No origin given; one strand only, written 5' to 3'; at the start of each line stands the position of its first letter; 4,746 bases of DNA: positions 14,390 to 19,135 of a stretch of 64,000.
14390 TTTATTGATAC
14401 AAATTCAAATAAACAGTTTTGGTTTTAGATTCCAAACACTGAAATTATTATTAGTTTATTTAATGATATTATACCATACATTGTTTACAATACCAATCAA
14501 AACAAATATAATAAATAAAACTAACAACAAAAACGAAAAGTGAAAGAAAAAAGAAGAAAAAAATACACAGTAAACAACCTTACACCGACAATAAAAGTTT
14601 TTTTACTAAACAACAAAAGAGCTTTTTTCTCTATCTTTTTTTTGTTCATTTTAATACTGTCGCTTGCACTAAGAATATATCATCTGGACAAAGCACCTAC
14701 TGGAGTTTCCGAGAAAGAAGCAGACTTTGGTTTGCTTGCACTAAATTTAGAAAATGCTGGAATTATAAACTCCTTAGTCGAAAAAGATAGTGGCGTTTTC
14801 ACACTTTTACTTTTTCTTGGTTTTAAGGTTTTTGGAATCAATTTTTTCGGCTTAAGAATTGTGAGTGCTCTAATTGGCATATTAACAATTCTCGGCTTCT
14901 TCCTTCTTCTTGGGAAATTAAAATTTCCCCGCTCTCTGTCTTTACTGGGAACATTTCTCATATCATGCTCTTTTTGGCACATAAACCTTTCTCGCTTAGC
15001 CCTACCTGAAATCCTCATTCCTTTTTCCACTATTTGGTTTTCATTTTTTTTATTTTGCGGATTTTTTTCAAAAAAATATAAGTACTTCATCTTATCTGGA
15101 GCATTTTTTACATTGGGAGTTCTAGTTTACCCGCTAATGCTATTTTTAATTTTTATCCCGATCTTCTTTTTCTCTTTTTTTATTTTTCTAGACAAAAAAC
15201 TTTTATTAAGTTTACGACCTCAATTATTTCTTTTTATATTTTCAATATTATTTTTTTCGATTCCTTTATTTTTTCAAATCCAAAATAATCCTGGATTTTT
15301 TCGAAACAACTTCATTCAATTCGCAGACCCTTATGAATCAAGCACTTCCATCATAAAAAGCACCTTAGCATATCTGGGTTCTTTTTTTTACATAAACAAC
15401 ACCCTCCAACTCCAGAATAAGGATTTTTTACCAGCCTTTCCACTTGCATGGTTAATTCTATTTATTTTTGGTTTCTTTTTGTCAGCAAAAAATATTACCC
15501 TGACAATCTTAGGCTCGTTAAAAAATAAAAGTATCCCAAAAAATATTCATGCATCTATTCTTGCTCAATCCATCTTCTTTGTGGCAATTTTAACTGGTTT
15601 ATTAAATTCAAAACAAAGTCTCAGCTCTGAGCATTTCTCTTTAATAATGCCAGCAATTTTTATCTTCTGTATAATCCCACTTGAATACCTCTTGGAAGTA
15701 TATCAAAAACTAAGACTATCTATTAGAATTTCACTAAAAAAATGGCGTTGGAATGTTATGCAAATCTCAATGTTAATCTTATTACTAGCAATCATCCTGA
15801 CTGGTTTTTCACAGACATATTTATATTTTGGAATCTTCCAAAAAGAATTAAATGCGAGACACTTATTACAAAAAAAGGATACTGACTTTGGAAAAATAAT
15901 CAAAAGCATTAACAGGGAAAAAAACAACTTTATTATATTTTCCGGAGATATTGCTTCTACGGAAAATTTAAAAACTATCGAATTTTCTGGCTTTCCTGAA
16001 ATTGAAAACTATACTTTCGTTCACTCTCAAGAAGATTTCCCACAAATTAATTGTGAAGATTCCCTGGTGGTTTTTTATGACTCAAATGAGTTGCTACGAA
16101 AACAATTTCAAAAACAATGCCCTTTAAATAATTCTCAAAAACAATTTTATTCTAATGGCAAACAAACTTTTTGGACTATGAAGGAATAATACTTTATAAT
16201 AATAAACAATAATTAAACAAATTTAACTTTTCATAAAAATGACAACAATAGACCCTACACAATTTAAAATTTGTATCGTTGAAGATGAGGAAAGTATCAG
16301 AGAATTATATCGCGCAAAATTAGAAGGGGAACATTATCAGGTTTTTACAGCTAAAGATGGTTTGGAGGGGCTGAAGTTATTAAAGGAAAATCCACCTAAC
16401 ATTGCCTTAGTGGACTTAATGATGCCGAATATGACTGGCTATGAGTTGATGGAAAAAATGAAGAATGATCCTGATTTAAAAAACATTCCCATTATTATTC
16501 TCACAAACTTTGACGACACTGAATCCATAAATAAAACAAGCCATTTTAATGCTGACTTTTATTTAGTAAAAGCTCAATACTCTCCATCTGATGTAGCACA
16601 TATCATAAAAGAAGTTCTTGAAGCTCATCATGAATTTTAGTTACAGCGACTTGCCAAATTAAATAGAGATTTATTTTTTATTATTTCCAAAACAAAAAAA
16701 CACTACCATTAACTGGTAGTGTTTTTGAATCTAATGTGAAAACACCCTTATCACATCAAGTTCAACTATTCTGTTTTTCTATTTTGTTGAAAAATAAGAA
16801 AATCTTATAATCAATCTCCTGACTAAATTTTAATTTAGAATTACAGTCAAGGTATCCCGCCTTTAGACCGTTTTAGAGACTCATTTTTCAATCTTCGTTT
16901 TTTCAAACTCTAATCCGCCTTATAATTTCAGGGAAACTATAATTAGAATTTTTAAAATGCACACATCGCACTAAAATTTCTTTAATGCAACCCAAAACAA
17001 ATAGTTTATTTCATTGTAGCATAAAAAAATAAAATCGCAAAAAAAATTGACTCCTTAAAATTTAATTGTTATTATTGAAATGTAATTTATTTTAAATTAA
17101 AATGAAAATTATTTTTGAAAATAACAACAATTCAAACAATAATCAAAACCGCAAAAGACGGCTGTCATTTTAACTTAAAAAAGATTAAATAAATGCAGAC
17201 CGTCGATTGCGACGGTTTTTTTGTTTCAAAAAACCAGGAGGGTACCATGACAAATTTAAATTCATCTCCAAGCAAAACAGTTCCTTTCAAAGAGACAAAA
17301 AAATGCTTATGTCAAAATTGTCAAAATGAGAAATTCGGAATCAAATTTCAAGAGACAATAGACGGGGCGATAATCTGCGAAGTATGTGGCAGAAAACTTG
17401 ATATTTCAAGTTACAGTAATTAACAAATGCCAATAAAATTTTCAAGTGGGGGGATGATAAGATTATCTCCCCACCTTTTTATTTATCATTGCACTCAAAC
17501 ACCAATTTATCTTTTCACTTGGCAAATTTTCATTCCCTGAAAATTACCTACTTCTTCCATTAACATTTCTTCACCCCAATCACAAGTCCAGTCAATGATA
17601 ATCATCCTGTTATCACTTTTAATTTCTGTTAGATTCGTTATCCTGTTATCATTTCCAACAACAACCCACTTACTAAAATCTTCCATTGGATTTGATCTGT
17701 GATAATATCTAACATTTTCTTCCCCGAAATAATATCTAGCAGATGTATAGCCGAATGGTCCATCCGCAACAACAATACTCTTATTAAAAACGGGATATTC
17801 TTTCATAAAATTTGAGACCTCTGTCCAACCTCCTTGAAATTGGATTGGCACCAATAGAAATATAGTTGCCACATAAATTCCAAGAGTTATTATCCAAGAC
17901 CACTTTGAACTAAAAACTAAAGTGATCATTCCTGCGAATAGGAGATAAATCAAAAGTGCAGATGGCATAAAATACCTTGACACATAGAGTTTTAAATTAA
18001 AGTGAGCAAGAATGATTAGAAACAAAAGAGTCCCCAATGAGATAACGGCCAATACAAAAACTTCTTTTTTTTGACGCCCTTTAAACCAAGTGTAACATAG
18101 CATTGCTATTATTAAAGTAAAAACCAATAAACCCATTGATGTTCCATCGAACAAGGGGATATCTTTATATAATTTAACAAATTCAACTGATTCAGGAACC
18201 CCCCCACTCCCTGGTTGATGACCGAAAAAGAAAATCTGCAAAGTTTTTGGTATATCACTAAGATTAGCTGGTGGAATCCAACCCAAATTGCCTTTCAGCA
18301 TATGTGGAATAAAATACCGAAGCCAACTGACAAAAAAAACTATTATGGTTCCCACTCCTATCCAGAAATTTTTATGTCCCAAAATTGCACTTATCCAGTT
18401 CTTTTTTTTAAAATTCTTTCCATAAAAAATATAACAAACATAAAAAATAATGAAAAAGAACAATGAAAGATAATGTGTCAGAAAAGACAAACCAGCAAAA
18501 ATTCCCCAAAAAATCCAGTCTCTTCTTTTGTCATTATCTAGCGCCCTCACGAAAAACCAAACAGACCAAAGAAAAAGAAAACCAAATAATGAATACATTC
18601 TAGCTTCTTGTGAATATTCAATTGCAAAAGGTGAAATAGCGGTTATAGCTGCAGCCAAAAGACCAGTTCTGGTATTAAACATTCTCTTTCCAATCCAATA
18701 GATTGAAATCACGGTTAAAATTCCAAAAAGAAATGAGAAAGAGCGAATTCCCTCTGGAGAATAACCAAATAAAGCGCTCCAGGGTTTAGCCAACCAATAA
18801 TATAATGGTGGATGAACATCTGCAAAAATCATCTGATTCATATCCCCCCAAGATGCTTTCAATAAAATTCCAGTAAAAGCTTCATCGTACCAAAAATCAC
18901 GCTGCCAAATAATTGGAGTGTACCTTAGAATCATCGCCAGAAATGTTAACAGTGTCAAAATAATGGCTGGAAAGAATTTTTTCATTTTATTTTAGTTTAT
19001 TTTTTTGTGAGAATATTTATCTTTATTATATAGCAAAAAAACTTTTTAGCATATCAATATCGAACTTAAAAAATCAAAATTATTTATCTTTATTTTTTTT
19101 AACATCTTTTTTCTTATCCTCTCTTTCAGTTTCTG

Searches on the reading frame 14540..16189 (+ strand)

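Call 25: search_protein_families(library=pfam, proteins=[window:14540-16189:+], max_evalue=0.001)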
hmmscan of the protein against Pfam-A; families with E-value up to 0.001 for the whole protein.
window:14540-16189:+ (549 aa): 2 families
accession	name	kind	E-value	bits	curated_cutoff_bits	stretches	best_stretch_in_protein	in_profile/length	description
PF13231.12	PMT_2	-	8.1e-08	33.1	26.1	1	88-240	7-155/160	Dolichyl-phosphate-mannose-protein mannosyltransferase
PF02366.24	PMT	-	1.8e-06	28.1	22.7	1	90-245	69-232/245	Dolichyl-phosphate-mannose-protein mannosyltransferase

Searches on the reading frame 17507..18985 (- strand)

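Call 26: search_protein_families(library=pfam, proteins=[window:17507-18985:-], max_evalue=0.001)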
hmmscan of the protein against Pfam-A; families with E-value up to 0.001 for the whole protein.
window:17507-18985:- (492 aa): 1 family
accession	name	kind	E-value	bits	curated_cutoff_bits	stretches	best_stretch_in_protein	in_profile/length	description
PF13231.12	PMT_2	-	8.3e-24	85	26.1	1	58-198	2-143/160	Dolichyl-phosphate-mannose-protein mannosyltransferase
